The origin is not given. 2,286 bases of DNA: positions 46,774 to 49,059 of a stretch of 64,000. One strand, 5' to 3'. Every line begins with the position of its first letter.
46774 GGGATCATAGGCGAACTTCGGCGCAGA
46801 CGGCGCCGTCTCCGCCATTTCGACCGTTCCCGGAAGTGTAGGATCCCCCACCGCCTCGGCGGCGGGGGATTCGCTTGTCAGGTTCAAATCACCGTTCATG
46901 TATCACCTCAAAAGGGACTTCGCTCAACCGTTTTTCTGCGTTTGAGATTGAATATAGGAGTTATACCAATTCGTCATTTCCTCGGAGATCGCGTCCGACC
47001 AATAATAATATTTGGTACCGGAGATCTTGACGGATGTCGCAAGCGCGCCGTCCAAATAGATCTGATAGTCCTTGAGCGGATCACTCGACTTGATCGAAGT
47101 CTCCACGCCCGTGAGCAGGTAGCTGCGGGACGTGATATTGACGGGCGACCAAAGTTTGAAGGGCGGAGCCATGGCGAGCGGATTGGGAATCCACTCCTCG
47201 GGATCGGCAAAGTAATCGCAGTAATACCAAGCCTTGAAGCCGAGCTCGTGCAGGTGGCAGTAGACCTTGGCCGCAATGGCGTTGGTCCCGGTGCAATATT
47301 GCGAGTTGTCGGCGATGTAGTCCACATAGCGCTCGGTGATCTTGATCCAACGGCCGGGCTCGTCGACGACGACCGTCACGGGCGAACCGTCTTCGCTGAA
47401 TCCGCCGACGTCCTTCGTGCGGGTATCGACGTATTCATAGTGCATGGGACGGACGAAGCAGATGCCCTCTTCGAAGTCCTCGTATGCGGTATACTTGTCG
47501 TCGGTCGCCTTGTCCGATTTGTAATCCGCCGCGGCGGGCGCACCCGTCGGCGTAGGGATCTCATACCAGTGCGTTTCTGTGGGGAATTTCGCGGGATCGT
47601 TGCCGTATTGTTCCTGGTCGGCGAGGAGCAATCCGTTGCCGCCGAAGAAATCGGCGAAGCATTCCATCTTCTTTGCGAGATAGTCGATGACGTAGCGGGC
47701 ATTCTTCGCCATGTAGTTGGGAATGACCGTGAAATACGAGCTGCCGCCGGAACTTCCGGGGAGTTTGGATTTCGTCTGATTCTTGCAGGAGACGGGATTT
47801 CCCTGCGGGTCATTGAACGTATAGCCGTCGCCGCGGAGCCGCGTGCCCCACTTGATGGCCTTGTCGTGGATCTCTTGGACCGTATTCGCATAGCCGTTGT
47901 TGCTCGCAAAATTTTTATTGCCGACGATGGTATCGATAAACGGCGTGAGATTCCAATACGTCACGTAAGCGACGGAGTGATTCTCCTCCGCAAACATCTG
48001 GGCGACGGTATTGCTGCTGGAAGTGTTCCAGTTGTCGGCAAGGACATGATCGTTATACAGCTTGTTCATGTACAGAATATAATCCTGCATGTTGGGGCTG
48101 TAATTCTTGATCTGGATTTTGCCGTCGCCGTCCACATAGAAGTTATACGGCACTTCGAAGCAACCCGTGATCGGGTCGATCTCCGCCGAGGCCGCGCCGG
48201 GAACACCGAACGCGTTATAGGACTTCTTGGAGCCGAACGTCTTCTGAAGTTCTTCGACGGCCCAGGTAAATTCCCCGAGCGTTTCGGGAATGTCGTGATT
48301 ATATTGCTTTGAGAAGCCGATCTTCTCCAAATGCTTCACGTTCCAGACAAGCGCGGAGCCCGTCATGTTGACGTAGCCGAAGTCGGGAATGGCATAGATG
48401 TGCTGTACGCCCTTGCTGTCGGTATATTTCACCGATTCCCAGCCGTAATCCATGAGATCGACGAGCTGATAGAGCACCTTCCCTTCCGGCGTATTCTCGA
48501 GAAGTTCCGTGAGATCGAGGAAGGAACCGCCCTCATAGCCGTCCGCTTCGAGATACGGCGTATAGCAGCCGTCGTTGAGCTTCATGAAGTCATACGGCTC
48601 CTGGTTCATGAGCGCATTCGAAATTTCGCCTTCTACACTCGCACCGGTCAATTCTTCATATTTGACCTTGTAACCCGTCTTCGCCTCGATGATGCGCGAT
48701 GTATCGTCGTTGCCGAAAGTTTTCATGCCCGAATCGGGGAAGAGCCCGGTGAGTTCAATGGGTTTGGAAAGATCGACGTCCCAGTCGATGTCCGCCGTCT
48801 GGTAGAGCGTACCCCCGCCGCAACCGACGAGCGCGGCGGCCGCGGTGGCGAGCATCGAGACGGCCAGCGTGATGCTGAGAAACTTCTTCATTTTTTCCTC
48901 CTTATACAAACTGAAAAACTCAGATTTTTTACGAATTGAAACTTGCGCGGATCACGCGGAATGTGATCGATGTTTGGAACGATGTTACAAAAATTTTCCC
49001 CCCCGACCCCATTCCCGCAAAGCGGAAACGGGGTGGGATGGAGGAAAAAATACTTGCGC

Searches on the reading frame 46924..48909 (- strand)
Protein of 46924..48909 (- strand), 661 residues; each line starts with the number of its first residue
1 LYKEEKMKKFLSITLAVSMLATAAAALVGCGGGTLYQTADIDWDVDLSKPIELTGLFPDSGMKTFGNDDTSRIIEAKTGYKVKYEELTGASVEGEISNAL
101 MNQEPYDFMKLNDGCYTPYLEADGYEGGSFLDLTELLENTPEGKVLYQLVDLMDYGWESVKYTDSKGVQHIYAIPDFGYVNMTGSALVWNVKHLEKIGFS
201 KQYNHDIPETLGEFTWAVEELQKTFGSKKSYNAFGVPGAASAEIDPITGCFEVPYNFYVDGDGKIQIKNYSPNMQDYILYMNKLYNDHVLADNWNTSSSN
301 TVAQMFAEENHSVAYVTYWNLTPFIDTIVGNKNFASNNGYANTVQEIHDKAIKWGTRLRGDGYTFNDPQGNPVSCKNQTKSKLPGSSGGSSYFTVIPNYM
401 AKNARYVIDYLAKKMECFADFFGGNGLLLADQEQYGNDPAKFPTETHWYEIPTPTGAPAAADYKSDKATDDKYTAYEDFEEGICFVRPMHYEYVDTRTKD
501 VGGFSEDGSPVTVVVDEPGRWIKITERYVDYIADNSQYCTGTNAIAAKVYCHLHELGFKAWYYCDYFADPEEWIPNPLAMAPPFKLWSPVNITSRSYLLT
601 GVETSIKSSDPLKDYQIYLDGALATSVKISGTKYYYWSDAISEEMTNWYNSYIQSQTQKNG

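Call 5: search_protein_families(library=pfam, proteins=[window:46924-48909:-], max_evalue=0.1)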
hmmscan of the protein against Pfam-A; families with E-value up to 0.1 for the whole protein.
window:46924-48909:- (661 aa): 0 families

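Call 6: search_protein_families(library=ncbifam, proteins=[window:46924-48909:-], max_evalue=0.1)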
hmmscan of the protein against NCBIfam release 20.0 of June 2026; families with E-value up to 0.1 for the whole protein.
window:46924-48909:- (661 aa): 0 families

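Call 53: search_solved_structures(query=window:46924-48909:-, max_evalue=10)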
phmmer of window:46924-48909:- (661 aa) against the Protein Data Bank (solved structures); distinct sequences matched with E-value up to 10: 0.

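Call 54: search_protein_families(library=pfam, proteins=[window:46924-48909:-], max_evalue=10)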
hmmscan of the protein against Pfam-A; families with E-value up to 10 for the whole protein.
window:46924-48909:- (661 aa): 0 families
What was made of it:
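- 46924..48891 (-): Divergent family-1 extracellular solute-binding lipoprotein (655 aa from the ATG at 48891). No Pfam or PDB hit with the single sequence (calls 5, 53, 54).
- On CUT1-type carbohydrate ABC importer operon (SBP plus two permeases): The single sequence gives no hit (calls 5, 53, 54).
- Closest known: Large family-1 extracellular solute-binding proteins. Different: It is so divergent that Pfam, NCBIfam and single-sequence PDB searches see nothing (calls 5, 6, 53, 54).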

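Call 56: find_homologous_proteins(query=window:46924-48909:-, max_evalue=0.001)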
Query window:46924-48909:- (661 aa): 68 proteins with E <= 0.001 among 8000 candidates.
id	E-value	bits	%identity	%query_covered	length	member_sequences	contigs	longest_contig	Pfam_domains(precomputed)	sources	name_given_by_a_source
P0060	0.0e+0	1543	100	99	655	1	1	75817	-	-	-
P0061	2.4e-260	884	59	98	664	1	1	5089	-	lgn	-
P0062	9.8e-254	862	59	98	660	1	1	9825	-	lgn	-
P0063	1.8e-250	851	61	98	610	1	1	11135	-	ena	-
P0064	5.4e-248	843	58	98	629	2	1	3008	-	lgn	-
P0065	6.1e-232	790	56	98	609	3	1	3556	-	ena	-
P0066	1.7e-231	789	56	98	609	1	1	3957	-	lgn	-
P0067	1.5e-230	786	56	98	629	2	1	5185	-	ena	-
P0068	3.6e-226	771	56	98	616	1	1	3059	-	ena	-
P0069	1.7e-225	769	56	98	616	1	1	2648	-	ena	-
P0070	2.6e-224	765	55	98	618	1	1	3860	-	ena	-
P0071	4.1e-223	761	54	97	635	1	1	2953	-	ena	-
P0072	1.1e-221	756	54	98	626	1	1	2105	-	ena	-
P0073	8.5e-218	743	53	99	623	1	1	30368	-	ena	-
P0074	2.4e-210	719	50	97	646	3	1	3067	-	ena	-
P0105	1.6e-141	491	41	97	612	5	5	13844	PF13416.12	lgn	-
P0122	3.1e-53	199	32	61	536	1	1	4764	PF01547.31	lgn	-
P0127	2.0e-11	61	27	43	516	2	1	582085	PF13416.12,PF01547.31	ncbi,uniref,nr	ncbi:extracellular solute-binding protein [Paenibacillus sp. HB172176]|uniref:extracellular solute-b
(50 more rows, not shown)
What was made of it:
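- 46924..48891 (-): Distant relatives carry PF13416/PF01547 (call 56).
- On CUT1-type carbohydrate ABC importer operon (SBP plus two permeases): Relatives carry PF13416/PF01547 (call 56).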

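Call 58: search_solved_structures(query=A4, max_evalue=1)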
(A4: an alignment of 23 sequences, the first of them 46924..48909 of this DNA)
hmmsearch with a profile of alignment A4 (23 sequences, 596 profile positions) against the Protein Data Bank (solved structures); distinct sequences matched with E-value up to 1: 14.
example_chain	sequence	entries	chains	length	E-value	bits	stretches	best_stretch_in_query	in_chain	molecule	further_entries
3omb_A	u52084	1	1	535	1.5e-10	43.1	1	9-298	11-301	Extracellular solute-binding protein, family 1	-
6fth_A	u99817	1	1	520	2e-08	36.1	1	14-302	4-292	Extracellular solute-binding protein, family 1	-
5ysb_A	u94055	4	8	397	0.00012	23.6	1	61-211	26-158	Lin1841 protein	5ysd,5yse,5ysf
9pmy_A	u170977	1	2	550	0.00015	23.3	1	38-327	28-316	Extracellular solute-binding protein family 1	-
7x0i_A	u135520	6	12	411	0.0016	19.9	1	170-316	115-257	CbpB | CpbB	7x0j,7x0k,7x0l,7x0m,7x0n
7eho_A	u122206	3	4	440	0.002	19.6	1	109-212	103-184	Chitin oligosaccharide binding protein NagB2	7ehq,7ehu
2hq0_A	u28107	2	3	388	0.0056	18.1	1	159-315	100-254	Sugar ABC transporter, sugar-binding protein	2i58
2heu_A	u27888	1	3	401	0.006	18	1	159-315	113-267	Sugar ABC transporter, sugar-binding protein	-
6pql_A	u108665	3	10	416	0.0065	17.9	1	159-315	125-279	ABC transporter sugar-binding protein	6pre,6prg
4qrz_A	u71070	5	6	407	0.0086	17.5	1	70-314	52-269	ABC-TYPE SUGAR TRANSPORTER | ABC transporter, substrate binding protein (Sugar)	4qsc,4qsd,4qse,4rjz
6isv_A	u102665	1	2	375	0.077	14.4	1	99-132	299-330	Acetophenone reductase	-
8art_A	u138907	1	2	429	0.23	12.8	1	155-315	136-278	Putative secreted maltose-binding protein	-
6l1v_A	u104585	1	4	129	0.35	12.2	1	325-380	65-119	Azurin-1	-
1rkr_A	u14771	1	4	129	0.43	11.9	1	325-380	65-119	AZURIN-I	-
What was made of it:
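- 46924..48891 (-): Profile A4 hits 3omb_A at 1.5e-10 and 6fth_A at 2e-8 (call 58).
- On CUT1-type carbohydrate ABC importer operon (SBP plus two permeases): Seen only with a profile: A4 against 3omb_A at 1.5e-10 and 6fth_A at 2e-8 (call 58).
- Closest known: Large family-1 extracellular solute-binding proteins. Same: Profile match over the N-terminal approximately 300 positions (E 1.5e-10 and 2e-8, call 58).
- SBP identity: established by profile (call 58).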
